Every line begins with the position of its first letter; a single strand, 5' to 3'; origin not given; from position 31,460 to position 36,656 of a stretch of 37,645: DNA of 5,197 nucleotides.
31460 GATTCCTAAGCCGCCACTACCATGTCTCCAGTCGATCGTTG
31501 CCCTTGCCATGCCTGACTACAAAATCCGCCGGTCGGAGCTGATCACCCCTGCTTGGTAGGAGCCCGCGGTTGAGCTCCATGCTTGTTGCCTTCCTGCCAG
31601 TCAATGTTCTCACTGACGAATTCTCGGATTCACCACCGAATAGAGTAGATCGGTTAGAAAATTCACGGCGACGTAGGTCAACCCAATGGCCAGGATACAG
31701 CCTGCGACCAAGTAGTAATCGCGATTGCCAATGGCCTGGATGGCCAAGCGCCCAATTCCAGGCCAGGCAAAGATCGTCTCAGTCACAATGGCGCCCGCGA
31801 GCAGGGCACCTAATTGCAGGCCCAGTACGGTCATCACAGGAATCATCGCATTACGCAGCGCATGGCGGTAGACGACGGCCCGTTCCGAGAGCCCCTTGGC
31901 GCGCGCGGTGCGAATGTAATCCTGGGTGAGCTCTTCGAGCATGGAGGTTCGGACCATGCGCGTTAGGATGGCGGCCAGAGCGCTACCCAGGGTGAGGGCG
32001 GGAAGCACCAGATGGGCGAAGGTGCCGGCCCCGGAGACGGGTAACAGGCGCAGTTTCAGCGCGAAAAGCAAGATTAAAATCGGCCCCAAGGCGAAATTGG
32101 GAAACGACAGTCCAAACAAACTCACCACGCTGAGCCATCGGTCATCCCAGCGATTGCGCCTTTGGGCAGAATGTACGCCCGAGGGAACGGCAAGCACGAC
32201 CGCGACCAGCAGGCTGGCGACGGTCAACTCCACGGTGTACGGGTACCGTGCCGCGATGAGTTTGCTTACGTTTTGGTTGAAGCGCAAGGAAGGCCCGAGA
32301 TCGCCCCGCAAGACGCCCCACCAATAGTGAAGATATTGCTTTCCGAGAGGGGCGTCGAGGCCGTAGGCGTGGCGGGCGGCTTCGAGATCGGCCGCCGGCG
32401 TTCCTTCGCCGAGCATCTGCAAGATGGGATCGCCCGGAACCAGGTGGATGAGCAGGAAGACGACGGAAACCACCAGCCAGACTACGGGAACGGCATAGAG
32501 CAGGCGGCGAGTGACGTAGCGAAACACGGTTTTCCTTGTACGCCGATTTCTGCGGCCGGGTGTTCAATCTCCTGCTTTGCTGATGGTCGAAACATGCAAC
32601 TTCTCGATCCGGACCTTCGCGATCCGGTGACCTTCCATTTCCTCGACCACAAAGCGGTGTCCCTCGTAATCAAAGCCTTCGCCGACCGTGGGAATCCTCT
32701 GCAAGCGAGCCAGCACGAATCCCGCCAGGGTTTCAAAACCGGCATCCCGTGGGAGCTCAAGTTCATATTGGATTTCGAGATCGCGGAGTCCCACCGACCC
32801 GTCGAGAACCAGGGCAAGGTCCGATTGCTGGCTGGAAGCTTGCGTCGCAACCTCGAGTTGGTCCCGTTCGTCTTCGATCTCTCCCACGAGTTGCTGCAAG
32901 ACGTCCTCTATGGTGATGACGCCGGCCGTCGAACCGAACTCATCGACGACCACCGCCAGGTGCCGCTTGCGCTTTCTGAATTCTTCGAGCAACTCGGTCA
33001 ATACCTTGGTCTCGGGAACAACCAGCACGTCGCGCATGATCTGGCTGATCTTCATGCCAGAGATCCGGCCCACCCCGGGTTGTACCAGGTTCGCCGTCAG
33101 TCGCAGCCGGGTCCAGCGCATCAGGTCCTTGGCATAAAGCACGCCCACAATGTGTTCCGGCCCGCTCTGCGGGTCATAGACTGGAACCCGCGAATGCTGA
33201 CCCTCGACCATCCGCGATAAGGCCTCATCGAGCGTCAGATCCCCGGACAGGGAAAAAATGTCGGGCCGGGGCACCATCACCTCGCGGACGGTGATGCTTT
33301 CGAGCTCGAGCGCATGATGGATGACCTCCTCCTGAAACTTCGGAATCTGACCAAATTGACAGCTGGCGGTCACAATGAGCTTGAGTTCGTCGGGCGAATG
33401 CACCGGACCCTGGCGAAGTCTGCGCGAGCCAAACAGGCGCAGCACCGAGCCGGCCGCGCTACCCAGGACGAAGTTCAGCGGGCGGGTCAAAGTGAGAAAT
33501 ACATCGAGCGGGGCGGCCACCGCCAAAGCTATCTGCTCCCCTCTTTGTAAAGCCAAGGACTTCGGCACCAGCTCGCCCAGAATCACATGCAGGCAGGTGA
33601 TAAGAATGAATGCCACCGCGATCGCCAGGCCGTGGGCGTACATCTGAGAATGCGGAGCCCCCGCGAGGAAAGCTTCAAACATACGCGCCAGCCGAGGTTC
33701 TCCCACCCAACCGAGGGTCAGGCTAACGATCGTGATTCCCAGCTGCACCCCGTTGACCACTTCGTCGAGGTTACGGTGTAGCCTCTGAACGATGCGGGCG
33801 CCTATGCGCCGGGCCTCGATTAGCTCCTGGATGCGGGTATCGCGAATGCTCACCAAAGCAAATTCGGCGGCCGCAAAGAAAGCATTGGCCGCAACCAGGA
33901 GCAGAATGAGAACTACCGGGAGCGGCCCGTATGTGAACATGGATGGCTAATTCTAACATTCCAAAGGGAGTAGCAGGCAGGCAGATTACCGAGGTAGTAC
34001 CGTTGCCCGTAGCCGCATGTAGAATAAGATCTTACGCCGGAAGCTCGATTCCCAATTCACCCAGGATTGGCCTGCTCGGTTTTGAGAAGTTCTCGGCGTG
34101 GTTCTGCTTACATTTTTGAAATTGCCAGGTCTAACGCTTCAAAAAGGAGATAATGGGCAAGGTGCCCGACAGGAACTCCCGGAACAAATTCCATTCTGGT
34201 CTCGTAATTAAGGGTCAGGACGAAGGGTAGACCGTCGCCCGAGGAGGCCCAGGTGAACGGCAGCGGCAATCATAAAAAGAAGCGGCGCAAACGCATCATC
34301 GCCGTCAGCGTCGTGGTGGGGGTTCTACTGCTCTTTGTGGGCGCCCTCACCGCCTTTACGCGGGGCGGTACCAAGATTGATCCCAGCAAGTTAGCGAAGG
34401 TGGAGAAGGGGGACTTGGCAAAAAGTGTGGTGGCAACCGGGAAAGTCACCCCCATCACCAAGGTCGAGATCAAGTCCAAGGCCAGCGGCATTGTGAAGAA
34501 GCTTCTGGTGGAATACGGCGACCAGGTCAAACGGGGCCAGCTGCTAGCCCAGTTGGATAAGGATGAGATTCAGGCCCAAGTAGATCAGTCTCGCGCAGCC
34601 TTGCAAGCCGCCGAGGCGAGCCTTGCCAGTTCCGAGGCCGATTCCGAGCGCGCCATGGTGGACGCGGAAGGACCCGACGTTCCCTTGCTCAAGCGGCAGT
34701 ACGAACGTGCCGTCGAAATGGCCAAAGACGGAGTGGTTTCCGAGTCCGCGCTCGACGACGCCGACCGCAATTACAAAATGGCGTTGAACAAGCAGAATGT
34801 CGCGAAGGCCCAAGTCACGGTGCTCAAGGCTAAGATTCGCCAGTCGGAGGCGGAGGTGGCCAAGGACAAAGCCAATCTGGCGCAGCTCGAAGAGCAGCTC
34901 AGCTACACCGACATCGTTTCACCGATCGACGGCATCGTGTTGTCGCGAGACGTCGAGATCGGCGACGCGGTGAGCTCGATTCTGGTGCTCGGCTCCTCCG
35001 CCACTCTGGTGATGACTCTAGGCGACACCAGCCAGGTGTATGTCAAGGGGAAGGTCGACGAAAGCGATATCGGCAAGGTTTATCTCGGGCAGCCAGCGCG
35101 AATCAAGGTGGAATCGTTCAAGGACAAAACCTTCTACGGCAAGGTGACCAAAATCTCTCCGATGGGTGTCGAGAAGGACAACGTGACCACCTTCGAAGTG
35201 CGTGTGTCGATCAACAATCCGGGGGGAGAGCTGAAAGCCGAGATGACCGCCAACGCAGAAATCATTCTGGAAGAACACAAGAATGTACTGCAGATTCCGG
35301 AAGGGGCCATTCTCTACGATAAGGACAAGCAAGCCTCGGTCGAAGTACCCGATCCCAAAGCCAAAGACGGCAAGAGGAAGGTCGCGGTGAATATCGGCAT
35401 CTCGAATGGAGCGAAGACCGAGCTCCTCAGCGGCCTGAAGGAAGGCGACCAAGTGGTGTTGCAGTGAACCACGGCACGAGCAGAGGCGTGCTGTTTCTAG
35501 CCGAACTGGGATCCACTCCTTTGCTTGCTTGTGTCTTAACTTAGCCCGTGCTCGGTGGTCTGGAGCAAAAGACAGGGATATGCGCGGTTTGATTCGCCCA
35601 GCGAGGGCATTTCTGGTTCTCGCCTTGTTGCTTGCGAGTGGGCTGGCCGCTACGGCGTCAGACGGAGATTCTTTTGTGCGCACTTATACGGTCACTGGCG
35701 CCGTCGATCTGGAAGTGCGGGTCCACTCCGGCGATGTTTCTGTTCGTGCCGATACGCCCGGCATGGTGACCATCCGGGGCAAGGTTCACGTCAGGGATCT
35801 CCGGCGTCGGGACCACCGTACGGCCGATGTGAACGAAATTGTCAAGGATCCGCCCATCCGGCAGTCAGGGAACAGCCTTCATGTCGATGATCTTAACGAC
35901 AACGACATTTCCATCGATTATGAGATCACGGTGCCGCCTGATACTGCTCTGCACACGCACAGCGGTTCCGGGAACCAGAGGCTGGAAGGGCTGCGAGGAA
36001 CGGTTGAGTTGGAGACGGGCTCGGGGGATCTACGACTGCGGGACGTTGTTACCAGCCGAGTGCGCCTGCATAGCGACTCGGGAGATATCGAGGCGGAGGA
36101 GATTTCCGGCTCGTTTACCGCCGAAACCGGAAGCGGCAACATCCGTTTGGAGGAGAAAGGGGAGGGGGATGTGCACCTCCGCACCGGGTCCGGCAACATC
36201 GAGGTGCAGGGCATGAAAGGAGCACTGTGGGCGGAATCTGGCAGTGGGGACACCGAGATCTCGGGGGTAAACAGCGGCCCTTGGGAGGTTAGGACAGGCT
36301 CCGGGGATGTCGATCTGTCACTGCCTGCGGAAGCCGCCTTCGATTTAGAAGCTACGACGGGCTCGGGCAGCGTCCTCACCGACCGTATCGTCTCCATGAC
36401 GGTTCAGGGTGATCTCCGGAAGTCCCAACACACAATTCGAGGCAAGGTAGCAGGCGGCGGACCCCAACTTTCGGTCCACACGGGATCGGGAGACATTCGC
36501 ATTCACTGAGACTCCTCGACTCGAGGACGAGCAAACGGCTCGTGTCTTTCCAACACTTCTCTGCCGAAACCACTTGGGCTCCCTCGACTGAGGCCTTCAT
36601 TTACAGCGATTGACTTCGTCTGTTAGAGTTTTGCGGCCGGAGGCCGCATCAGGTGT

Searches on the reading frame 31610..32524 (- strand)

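Call 65: search_protein_families(library=pfam, proteins=[window:31610-32524:-], max_evalue=0.00001)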
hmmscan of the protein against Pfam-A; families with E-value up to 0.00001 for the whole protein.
window:31610-32524:- (304 aa): 2 families
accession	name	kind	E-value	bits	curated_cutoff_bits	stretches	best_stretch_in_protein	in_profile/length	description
PF00528.27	BPD_transp_1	-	1.8e-42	145.6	26.4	1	113-304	2-184/184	Binding-protein-dependent transport system inner membrane component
PF19300.4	BPD_transp_1_N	-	4.5e-13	49.8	23.8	1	1-101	2-114/114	Binding-prot-dependent transport system membrane comp, N-term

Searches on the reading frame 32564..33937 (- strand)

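Call 65: search_protein_families(library=pfam, proteins=[window:32564-33937:-], max_evalue=0.00001)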
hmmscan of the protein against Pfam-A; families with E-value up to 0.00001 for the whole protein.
window:32564-33937:- (457 aa): 3 families
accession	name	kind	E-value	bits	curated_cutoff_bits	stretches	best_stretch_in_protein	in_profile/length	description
PF01595.25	CNNM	-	1.6e-48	165.2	28.4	1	10-199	2-178/181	Cyclin M transmembrane N-terminal domain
PF03471.22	CorC_HlyC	-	3.1e-23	82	27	1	371-447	3-80/81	Transporter associated domain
PF00571.33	CBS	-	4.7e-19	68.9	24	2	217-275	1-54/57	CBS domain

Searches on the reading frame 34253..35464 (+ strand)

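Call 65: search_protein_families(library=pfam, proteins=[window:34253-35464:+], max_evalue=0.00001)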
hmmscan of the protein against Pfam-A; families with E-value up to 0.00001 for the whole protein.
window:34253-35464:+ (404 aa): 3 families
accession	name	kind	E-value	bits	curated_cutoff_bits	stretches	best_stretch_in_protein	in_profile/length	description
PF16576.10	HlyD_D23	-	6.3e-26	91.4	30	1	166-333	55-214/214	Barrel-sandwich domain of CusB or HlyD membrane-fusion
PF13437.12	HlyD_3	-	6.7e-18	65.8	22.2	1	221-323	2-96/106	HlyD family secretion protein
PF13533.13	Biotin_lipoyl_2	-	1.4e-08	34.7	29.8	1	71-102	1-32/32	Biotin-lipoyl like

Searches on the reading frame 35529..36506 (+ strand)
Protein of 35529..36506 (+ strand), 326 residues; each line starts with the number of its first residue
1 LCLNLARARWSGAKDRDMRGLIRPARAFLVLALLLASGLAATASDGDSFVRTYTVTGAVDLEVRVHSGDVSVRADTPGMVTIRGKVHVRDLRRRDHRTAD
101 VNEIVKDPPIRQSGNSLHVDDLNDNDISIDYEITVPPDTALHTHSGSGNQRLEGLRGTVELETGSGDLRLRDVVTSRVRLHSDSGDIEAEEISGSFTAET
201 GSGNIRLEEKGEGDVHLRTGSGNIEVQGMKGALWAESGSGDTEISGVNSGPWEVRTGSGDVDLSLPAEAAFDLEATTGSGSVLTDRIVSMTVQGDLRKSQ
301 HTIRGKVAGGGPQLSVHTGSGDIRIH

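Call 65: search_protein_families(library=pfam, proteins=[window:35529-36506:+], max_evalue=0.00001)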
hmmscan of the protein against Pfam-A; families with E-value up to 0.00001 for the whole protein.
window:35529-36506:+ (326 aa): 1 family
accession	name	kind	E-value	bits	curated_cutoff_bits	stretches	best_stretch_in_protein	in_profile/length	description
PF13349.12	DUF4097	-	4.5e-26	92.1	22.9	2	60-226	79-189/247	Toastrack DUF4097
